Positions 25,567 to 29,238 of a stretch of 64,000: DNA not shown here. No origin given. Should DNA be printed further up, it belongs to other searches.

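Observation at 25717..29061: A plant-TNL-like TIR / NB-ARC / repeat protein carries a Sec-type signal peptide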

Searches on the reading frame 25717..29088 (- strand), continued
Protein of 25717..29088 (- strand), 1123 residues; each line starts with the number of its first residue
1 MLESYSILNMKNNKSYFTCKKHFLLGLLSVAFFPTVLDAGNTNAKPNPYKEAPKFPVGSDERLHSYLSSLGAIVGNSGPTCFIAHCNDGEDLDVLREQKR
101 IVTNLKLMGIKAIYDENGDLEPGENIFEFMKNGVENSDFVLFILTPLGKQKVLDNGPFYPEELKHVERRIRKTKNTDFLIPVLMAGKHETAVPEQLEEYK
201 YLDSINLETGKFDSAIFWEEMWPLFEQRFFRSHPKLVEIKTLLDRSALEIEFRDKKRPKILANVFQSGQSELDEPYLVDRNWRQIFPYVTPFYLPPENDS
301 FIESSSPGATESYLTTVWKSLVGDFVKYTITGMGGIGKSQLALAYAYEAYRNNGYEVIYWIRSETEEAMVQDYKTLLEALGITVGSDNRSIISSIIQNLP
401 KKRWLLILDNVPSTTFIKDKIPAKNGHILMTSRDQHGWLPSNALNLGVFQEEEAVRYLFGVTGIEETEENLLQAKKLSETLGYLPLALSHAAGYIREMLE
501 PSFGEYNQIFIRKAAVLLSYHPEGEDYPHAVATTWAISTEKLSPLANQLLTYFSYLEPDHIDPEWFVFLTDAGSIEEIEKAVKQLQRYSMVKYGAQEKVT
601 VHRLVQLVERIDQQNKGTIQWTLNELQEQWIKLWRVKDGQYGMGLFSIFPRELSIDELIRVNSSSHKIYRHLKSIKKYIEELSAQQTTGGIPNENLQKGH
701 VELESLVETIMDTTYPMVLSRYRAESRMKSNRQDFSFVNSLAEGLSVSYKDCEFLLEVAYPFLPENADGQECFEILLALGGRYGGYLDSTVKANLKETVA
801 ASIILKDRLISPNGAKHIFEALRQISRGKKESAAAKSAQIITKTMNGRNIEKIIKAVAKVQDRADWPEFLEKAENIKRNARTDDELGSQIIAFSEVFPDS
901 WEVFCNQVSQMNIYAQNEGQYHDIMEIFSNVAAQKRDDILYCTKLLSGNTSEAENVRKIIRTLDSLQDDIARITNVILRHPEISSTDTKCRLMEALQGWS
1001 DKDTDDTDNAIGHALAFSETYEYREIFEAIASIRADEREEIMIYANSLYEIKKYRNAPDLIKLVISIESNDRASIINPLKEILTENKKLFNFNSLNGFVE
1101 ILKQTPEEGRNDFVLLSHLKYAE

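Call 7: find_encoding_contigs(protein=P0001, flank=10000, max_places=6)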
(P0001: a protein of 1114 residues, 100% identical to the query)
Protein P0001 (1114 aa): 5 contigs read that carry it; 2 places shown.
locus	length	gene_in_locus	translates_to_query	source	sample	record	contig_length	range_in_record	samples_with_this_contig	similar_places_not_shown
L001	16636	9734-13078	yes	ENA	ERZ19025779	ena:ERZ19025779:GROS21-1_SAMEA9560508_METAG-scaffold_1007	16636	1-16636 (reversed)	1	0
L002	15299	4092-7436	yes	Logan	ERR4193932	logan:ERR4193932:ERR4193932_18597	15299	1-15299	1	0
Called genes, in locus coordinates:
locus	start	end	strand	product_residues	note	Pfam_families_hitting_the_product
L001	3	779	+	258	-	?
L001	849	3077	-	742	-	PF06769:YoeB_toxin (weak)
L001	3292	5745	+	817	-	PF00082:Peptidase_S8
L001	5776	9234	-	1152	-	PF00196:GerE, PF00931:NB-ARC, PF13424:TPR_12 (faint), PF17874:TPR_MalT (faint)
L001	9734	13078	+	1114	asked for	PF13676:TIR_2, PF00931:NB-ARC, PF25000:DUF7779 (weak)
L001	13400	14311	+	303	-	PF01582:TIR (weak), PF13676:TIR_2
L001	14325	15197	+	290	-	-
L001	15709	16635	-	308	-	?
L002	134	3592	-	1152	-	PF00196:GerE, PF00931:NB-ARC, PF13424:TPR_12 (faint), PF17874:TPR_MalT (faint)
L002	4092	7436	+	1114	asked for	PF13676:TIR_2, PF00931:NB-ARC, PF25000:DUF7779 (weak)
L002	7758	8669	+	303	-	PF01582:TIR (weak), PF13676:TIR_2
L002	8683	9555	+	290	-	-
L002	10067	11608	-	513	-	PF00875:DNA_photolyase, PF03441:FAD_binding_7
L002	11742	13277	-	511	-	PF04244:DPRP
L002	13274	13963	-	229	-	PF00106:adh_short, PF13561:adh_short_C2, PF23441:SDR (weak)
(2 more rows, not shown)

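Call 15: find_related_loci(query=A1, collection=genome_contigs, flank=6000)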
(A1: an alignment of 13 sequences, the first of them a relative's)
Query A1 (1114 aa) in genome_contigs; peptide patterns used: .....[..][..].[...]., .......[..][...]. (x = any residue, [..] = any of these).
600 stretches matched a pattern (row limit reached: there are more); 290 encode a relative of the query (tblastn E <= 1e-3); the best 80 are kept; 80 distinct loci.
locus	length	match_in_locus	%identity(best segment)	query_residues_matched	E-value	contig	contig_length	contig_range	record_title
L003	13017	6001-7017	34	284-605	8e-42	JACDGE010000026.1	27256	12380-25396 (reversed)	MAG: Alphaproteobacteria bacterium isolate MGR_bin404 SD2908_NODE_654_length_27256_cov_2.007335, whole genome shotgun se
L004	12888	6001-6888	32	318-619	9e-35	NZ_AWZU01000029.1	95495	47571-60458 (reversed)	Bradyrhizobium sp. ARR65 BraARR65DRAFT_scaffold_28.29_C, whole genome shotgun sequence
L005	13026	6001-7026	32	285-607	1e-34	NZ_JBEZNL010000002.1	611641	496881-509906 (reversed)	Streptomyces sp. NPDC048002 NPDC048002_65_C3.ctg-0002, whole genome shotgun sequence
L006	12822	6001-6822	33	321-601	1e-33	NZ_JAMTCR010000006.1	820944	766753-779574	Actinokineospora globicatena strain DSM 44256 LV79DRAFT_scaffold00005.5, whole genome shotgun sequence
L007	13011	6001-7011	30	278-617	6e-33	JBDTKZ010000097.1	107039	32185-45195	MAG: Bradyrhizobium sp. isolate cluster2_bin.9 k127_2083149, whole genome shotgun sequence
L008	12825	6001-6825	32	321-601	2e-32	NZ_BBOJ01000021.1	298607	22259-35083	Lentzea aerocolonigenes strain NBRC 13195, whole genome shotgun sequence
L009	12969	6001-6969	32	285-599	1e-31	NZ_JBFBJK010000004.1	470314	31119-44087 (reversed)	Streptomyces sp. NPDC086554 NPDC086554_94_G11.ctg-0004, whole genome shotgun sequence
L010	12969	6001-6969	32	285-599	4e-31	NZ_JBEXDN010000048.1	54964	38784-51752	Streptomyces sp. NPDC005526 NPDC005526_289_D6.ctg-0048, whole genome shotgun sequence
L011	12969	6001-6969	31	285-599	3e-31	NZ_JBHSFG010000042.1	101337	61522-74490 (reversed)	Streptomyces xiangluensis strain CGMCC 4.7466 platanus_K_17_124_42, whole genome shotgun sequence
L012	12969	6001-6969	31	285-599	6e-31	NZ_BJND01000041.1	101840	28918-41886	Streptomyces spinoverrucosus strain NBRC 14228 sequence041, whole genome shotgun sequence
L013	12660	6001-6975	32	283-601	6e-31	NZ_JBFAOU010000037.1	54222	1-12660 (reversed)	Catellatospora sp. NPDC049609 NPDC049609_104_H2.ctg-0037, whole genome shotgun sequence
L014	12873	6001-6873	32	320-599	2e-30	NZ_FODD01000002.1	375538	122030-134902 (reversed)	Actinacidiphila rubida strain CGMCC 4.2026, whole genome shotgun sequence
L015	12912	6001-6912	32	320-607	2e-30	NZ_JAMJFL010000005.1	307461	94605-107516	Streptomyces sp. YS415 5, whole genome shotgun sequence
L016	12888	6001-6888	30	317-601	3e-30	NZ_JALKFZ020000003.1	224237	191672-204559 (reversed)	Frankia sp. AiPa1 NODE_3_length_224237_cov_96.336014, whole genome shotgun sequence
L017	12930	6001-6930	32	320-607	1e-29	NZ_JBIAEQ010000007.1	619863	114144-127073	Streptomyces sp. NPDC007808 NPDC007808_181_E8.ctg-0007, whole genome shotgun sequence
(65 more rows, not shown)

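Call 18: search_protein_families(library=padloc, proteins=[window:25717-29061:-], max_evalue=0.01)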
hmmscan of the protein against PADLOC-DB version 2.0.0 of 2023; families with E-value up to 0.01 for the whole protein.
window:25717-29061:- (1114 aa): 1 family
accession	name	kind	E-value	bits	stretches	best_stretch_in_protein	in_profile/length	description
PDLC03957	bSEFIR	-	2.1e-08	32.4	1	93-200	60-168/412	-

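Call 19: search_protein_families(library=ncbifam, proteins=[window:25717-29061:-], max_evalue=0.01)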
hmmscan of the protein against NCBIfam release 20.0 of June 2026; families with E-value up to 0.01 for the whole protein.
window:25717-29061:- (1114 aa): 3 families
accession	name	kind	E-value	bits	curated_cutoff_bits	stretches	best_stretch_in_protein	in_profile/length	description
NF040586.1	FxSxx_TPR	equivalog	2.3e-51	175.2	300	1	305-599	15-326/830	FxSxx-COOH system tetratricopeptide repeat protein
NF041717.1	HaaA_phane_TPR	equivalog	5.1e-05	21.6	1125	1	390-539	216-362/882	cyclophane-containing RiPP biosynthesis TPR protein HaaT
NF053617.1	SARPRegAfsRStmc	equivalog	7e-05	20.9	1430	1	320-484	324-496/986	SARP-family global regulator AfsR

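Call 46: find_encoding_contigs(protein=P0003, flank=10000, max_places=3)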
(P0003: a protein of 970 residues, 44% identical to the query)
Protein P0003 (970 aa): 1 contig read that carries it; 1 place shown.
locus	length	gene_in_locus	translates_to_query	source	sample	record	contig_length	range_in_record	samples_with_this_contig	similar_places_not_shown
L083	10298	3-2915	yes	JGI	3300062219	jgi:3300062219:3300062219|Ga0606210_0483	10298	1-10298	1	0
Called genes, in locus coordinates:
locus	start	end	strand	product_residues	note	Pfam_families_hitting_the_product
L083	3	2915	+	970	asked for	PF13676:TIR_2 (weak), PF00931:NB-ARC (weak), PF25000:DUF7779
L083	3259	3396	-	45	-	-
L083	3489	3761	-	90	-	PF13610:DDE_Tnp_IS240, PF00665:rve (weak)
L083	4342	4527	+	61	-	-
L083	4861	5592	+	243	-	-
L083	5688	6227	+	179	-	-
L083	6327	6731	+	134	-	-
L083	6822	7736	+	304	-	-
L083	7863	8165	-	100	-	PF00239:Resolvase, PF02796:HTH_7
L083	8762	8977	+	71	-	-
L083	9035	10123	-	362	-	PF11638:DnaA_N (weak)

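Call 47: find_encoding_contigs(protein=P0014, flank=10000, max_places=3)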
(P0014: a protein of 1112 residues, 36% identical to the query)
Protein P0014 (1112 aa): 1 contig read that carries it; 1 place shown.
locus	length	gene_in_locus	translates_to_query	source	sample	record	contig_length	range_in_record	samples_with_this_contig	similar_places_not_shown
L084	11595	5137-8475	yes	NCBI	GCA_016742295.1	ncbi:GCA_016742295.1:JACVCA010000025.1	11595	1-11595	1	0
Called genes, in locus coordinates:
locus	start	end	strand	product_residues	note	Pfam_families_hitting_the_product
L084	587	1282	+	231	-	-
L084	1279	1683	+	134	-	-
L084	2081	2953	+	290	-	PF00196:GerE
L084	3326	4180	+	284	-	-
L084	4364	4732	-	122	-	PF13610:DDE_Tnp_IS240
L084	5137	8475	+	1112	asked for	PF13676:TIR_2, PF00931:NB-ARC, PF08238:Sel1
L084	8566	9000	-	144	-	PF13683:rve_3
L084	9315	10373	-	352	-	PF01548:DEDD_Tnp_IS110, PF02371:Transposase_20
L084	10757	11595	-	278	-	PF01548:DEDD_Tnp_IS110, PF02371:Transposase_20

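Call 53: predict_structure(alignment_id=A2)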
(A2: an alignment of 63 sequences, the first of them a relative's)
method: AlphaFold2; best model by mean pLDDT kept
length: 1114 residues; sequences in the alignment: 63
mean_pLDDT: 75.5   pTM: 0.53
mean pLDDT of the five models: 75.5, 74.8, 74.1, 73.2, 72.4
residues with pLDDT >= 90: 360; 70-90: 382; 50-70: 210; < 50: 162
segments of 3 or more residues with pLDDT < 50: 1-49, 238-266, 719-725, 727-743, 772-777, 991-996, 998-1001, 1004-1013, 1078-1086, 1101-1114
pLDDT, mean of each block of 10 residues (from residue 1): 34 33 31 31 38 78 90 92 87 92 76 74 95 96 90 95 94 94 94 83 84 86 88 65 33 28 50 73 79 84 93 87 87 94 90 93 92 89 92 88 95 91 91 89 92 93 97 92 94 94 88 63 94 97 95 92 89 96 86 91 90 94 89 62 68 77 91 82 89 88 59 57 44 40 51 59 61 52 76 83 73 85 91 86 87 83 86 82 79 83 81 83 83 75 76 72 56 56 58 47 48 50 57 58 52 58 57 51 45 55 44 40
secondary structure, 60 per line:
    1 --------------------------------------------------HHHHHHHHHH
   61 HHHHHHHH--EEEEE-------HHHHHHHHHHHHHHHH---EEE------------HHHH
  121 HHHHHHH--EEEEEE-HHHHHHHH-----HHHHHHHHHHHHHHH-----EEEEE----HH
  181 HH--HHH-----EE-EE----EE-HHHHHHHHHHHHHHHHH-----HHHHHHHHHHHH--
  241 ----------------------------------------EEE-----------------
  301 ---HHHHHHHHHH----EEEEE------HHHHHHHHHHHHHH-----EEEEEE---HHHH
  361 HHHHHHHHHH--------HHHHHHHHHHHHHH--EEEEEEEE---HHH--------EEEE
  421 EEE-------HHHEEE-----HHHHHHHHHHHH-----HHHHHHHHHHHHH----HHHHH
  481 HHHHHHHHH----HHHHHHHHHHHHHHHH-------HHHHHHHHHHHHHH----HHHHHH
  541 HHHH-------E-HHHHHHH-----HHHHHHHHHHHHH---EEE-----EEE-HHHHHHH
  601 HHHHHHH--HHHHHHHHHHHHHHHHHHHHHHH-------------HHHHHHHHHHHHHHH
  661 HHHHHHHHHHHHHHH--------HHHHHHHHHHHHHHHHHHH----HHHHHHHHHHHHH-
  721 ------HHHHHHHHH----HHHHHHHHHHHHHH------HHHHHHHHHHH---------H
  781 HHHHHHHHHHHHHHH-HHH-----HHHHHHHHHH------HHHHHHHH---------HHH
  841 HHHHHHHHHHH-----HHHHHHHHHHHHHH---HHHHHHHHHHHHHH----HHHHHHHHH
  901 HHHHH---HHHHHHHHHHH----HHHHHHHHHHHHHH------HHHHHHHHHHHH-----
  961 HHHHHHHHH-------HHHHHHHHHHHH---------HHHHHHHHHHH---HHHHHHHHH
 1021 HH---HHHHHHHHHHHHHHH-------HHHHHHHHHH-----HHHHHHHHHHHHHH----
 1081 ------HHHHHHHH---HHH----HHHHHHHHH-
elements in order (helices of 4 or more, strands of 3 or more residues): H51-68 E71-75 H83-98 E102-104 H117-127 E130-135 H137-144 H150-164 E170-174 H179-182 H205-221 H227-238 E281-283 H304-313 E318-322 H329-342 E348-353 H357-370 H379-392 E395-402 E417-423 E434-436 H442-453 H459-471 H476-489 H494-509 H517-530 H535-544 H554-560 H566-578 E582-584 E590-592 H594-607 H610-632 H646-675 H684-702 H707-719 H727-735 H740-753 H760-770 H780-795 H805-814 H821-828 H838-851 H857-870 H874-887 H892-905 H909-919 H924-937 H944-955 H961-969 H977-988 H998-1008 H1012-1022 H1026-1040 H1048-1057 H1063-1076 H1087-1094 H1105-1113

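Call 55: fold_search(model_id=the predicted structure, library=pdb)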
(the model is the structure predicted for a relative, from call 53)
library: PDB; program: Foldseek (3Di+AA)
matches with E <= 10: 458; with E <= 0.001: 41
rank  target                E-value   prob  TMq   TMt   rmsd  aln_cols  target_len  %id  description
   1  9h2l_A                3.1e-09  1.00  0.18  0.23  23.8       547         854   15  Cryo-EM structure of an octameric G10-resistosome from wheat (released 2025-09-24)
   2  3shf                  1.8e-08  1.00  0.24  0.24   6.5       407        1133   15  Crystal structure of the R265S mutant of full-length murine Apaf-1 (released 2011-08-24)
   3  9cc8_A                2.4e-08  1.00  0.18  0.23  22.8       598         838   13  Hexameric state of the NRC4 resistosome (released 2024-09-11)
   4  1z6t_B                1.7e-07  1.00  0.26  0.46   9.9       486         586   16  Structure of the apoptotic protease-activating factor 1 bound to ADP (released 2005-04-19)
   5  8rfh_A                1.9e-07  1.00  0.23  0.35   4.5       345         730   17  CryoEM structure of the plant helper NLR NRC2 in its resting state (released 2024-01-10)
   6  3sfz                  1.9e-07  1.00  0.25  0.24   5.8       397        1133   16  Crystal structure of full-length murine Apaf-1 (released 2011-08-24)
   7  7dfv_A                2.2e-07  1.00  0.17  0.33  23.7       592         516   12  Cryo-EM structure of plant NLR RPP1 tetramer core part (released 2020-12-16)
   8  8jns_D                2.4e-07  1.00  0.17  0.43  16.3       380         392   15  cryo-EM structure of a CED-4 hexamer (released 2023-06-28)
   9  8bv0_A                2.9e-07  1.00  0.23  0.68   4.6       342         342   16  Binary complex between the NB-ARC domain from the Tomato immune receptor NRC1 and the SPRY domain-containing effector  (released 2022-12-21)
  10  1z6t_A                3.4e-07  1.00  0.26  0.47   9.9       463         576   16  Structure of the apoptotic protease-activating factor 1 bound to ADP (released 2005-04-19)
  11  5juy_A                4.2e-07  1.00  0.17  0.17  19.8       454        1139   16  Active human apoptosome with procaspase-9 (released 2016-10-19)
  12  4m9s_B                4.3e-07  1.00  0.18  0.36  24.2       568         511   14  crystal structure of CED-4 bound CED-3 fragment (released 2013-10-23)
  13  6j6i_C                4.9e-07  1.00  0.17  0.23  16.1       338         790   17  Reconstitution and structure of a plant NLR resistosome conferring immunity (released 2019-03-20)
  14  6j5t_C                7.9e-07  1.00  0.17  0.23  22.0       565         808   14  Reconstitution and structure of a plant NLR resistosome conferring immunity (released 2019-03-20)
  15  5juy_B                9.6e-07  1.00  0.17  0.16  19.8       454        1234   16  Active human apoptosome with procaspase-9 (released 2016-10-19)
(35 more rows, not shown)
